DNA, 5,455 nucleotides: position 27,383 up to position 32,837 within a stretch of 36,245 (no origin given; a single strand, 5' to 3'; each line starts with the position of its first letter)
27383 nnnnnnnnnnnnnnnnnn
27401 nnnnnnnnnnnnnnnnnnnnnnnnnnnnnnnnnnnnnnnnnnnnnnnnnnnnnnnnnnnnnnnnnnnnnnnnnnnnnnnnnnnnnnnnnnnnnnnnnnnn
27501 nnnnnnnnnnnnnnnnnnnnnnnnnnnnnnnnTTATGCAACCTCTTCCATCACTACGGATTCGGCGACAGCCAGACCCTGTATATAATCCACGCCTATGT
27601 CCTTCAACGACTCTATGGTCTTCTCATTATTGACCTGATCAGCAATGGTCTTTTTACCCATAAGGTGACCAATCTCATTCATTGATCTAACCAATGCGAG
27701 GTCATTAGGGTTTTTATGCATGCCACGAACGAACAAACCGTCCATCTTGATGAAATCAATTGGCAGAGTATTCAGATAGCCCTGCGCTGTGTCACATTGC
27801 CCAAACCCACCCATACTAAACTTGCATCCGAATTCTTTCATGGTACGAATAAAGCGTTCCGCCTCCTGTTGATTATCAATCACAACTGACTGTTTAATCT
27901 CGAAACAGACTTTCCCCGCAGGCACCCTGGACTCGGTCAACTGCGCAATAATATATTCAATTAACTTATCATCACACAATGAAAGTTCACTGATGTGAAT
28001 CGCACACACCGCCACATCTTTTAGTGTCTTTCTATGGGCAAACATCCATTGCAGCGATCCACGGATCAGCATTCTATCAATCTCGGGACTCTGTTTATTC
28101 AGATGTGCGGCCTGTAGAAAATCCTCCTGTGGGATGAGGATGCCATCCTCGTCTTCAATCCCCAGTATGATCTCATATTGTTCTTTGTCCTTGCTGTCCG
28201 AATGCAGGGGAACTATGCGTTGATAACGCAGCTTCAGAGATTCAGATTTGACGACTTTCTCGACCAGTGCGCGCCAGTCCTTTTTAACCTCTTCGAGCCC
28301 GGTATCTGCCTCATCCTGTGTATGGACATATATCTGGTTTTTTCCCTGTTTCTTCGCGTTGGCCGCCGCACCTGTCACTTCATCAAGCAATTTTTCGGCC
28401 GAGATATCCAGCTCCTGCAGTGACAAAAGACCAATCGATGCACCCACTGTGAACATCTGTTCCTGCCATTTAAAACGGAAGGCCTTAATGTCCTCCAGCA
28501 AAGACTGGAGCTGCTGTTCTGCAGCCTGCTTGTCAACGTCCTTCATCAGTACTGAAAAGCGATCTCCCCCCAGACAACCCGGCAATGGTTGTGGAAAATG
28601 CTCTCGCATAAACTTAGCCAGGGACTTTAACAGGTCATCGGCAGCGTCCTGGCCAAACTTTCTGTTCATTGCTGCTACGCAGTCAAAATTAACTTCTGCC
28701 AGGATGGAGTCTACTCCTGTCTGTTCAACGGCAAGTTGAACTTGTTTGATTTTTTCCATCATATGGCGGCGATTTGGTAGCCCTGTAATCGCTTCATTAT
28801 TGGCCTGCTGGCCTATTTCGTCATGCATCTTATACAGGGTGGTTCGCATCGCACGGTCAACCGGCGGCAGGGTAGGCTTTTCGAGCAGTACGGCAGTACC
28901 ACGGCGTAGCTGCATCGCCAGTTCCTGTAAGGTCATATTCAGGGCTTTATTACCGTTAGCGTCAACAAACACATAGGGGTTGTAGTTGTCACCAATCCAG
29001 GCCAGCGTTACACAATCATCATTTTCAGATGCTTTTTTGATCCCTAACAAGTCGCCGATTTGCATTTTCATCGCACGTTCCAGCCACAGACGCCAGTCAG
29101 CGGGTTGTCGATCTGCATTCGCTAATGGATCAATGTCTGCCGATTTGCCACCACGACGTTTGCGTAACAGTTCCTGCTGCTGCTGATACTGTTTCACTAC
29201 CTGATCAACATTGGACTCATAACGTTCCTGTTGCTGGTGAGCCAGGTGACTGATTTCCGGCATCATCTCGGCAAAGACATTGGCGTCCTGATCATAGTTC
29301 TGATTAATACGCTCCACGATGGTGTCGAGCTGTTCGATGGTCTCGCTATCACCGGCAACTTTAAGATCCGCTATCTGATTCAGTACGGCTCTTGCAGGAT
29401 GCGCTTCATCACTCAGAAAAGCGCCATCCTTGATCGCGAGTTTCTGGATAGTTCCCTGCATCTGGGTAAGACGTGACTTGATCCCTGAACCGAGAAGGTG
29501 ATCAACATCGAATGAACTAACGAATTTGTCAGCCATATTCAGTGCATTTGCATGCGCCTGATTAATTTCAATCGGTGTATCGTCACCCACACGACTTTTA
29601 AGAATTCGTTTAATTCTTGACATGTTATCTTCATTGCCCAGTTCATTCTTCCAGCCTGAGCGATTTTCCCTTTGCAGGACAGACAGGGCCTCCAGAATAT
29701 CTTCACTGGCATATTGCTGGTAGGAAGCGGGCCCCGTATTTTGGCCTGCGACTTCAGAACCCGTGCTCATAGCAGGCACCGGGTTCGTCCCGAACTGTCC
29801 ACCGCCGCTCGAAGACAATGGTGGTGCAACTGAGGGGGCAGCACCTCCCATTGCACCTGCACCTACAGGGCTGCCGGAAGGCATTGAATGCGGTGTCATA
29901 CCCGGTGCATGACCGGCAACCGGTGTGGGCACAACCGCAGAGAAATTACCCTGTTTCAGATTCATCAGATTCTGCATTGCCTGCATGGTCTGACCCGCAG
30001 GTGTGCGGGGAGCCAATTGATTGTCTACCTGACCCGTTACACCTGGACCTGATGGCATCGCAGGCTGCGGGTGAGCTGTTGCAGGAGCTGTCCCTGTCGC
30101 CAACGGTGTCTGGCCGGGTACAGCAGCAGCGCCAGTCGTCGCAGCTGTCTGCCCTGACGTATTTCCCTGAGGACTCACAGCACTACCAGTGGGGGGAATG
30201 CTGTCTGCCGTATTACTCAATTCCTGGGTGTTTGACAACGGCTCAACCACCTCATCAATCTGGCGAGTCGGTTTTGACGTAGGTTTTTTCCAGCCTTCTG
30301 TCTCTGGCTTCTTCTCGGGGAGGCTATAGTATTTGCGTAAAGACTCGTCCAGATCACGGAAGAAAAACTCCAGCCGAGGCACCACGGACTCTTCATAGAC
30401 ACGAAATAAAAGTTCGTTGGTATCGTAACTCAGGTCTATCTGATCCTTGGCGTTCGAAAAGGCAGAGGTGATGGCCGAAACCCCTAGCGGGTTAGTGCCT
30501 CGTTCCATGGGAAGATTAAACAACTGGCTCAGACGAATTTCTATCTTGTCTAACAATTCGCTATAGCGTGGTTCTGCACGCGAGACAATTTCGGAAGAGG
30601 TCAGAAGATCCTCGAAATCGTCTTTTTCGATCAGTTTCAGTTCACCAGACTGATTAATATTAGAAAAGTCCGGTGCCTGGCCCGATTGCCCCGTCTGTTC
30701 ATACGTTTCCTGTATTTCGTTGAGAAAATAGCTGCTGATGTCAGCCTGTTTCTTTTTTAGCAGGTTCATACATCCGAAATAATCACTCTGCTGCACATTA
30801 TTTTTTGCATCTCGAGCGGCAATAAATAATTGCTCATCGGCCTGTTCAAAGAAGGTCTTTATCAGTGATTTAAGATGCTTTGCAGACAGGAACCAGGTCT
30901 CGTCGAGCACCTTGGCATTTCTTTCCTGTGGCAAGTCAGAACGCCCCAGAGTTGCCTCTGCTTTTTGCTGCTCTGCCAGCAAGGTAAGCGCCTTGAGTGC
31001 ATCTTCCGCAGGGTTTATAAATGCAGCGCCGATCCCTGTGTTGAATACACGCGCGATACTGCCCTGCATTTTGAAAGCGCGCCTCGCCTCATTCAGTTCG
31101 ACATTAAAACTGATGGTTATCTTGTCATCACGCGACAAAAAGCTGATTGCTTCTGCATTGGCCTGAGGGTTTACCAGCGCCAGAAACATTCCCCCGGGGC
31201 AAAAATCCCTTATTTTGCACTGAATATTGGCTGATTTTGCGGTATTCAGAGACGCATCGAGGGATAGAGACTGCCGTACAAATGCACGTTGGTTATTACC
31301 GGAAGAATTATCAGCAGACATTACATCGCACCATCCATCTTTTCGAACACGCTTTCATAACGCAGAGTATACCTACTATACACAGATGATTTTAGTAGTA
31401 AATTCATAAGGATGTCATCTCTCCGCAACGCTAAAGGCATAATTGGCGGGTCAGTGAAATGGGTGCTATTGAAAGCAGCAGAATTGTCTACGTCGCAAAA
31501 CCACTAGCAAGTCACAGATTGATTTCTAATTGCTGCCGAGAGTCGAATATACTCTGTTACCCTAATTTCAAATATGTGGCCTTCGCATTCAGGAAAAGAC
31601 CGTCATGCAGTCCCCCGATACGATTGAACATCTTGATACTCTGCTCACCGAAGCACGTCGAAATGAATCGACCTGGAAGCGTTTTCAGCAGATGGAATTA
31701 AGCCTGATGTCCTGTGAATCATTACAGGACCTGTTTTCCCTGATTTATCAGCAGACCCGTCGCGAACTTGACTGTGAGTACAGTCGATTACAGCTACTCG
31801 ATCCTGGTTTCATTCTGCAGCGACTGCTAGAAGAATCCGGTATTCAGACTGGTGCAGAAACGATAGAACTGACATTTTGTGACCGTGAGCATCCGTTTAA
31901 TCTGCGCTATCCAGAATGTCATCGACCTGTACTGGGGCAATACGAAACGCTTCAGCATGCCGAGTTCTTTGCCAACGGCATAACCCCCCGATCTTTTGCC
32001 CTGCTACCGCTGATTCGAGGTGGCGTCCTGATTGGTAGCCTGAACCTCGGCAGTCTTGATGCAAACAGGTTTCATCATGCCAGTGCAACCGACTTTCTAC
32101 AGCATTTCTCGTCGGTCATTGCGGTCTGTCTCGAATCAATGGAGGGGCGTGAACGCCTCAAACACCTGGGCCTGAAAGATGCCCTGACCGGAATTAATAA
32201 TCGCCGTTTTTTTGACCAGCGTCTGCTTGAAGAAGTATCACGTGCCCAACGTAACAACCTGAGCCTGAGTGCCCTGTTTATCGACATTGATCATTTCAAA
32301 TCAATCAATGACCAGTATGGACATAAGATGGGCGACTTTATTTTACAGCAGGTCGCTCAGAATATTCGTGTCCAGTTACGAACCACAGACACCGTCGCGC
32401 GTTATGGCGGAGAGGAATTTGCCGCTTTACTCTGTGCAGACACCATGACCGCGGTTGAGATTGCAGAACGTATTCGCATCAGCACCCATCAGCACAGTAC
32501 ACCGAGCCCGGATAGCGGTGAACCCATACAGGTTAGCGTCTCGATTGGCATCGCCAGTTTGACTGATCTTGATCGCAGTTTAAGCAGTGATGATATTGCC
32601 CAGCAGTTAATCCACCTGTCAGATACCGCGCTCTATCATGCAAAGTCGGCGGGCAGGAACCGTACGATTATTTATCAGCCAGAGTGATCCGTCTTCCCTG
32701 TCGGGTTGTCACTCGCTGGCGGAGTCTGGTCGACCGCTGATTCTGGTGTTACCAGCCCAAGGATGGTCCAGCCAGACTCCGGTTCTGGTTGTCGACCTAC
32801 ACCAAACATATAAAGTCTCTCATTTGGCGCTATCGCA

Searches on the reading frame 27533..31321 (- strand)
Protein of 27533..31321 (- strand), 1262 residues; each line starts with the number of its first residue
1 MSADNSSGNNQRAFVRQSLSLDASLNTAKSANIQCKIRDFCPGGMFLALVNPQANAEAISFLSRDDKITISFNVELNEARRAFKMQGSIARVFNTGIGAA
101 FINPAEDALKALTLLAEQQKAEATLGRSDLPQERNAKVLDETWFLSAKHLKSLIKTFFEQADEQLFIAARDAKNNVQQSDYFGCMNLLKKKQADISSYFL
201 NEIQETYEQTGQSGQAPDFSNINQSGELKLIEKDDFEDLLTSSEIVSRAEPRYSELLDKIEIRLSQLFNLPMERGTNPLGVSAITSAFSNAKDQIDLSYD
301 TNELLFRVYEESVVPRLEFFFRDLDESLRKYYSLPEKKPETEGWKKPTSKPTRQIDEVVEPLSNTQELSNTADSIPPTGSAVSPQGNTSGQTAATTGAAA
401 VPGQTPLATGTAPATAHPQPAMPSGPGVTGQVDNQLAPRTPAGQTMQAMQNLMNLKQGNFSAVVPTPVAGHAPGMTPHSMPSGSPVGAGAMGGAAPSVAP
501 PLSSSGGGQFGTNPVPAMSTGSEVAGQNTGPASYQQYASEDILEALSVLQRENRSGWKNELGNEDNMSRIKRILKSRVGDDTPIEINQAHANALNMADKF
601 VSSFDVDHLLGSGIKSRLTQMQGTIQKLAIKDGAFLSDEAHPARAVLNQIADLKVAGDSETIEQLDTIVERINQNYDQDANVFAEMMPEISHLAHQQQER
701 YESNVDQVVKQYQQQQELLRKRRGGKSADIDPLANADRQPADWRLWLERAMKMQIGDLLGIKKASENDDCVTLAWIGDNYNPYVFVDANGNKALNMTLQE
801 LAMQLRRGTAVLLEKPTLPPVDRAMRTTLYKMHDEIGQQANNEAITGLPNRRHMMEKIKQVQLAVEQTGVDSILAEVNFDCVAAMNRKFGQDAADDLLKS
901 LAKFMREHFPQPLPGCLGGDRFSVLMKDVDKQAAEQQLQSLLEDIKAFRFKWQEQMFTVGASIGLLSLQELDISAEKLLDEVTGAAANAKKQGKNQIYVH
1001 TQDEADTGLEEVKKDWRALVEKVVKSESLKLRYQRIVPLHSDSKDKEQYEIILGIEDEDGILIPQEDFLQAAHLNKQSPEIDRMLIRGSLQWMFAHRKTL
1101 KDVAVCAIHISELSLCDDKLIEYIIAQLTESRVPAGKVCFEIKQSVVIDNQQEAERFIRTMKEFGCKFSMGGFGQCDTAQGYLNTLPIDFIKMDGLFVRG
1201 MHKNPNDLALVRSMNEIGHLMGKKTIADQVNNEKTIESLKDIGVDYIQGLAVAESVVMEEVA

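Call 8: search_protein_families(library=pfam, proteins=[window:27533-31321:-], max_evalue=0.001)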
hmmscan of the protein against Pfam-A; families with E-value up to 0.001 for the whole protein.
window:27533-31321:- (1262 aa): 3 families
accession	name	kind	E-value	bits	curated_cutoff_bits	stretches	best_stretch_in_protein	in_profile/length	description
PF07793.16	DUF1631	-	7.6e-73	246.6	33.7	2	132-717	3-486/741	Protein of unknown function (DUF1631)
PF00563.25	EAL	-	7.4e-42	143.8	31.3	1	1024-1254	8-235/236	EAL domain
PF00990.26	GGDEF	-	1.6e-17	64.2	23.8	1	844-996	5-161/161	Diguanylate cyclase, GGDEF domain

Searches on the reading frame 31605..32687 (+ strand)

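Call 8: search_protein_families(library=pfam, proteins=[window:31605-32687:+], max_evalue=0.001)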
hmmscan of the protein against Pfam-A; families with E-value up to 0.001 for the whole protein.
window:31605-32687:+ (360 aa): 4 families
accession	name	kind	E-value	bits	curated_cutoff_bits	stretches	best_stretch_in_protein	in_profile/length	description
PF00990.26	GGDEF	-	1.9e-46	158.2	23.8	1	192-353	4-161/161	Diguanylate cyclase, GGDEF domain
PF04340.18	DUF484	-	3.2e-08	34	24.2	1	8-177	61-215/219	Protein of unknown function, DUF484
PF13185.12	GAF_2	-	9.2e-06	26.4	28.6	1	38-177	2-136/136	GAF domain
PF01590.32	GAF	-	8.8e-05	23.5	22.4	1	40-176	2-133/133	GAF domain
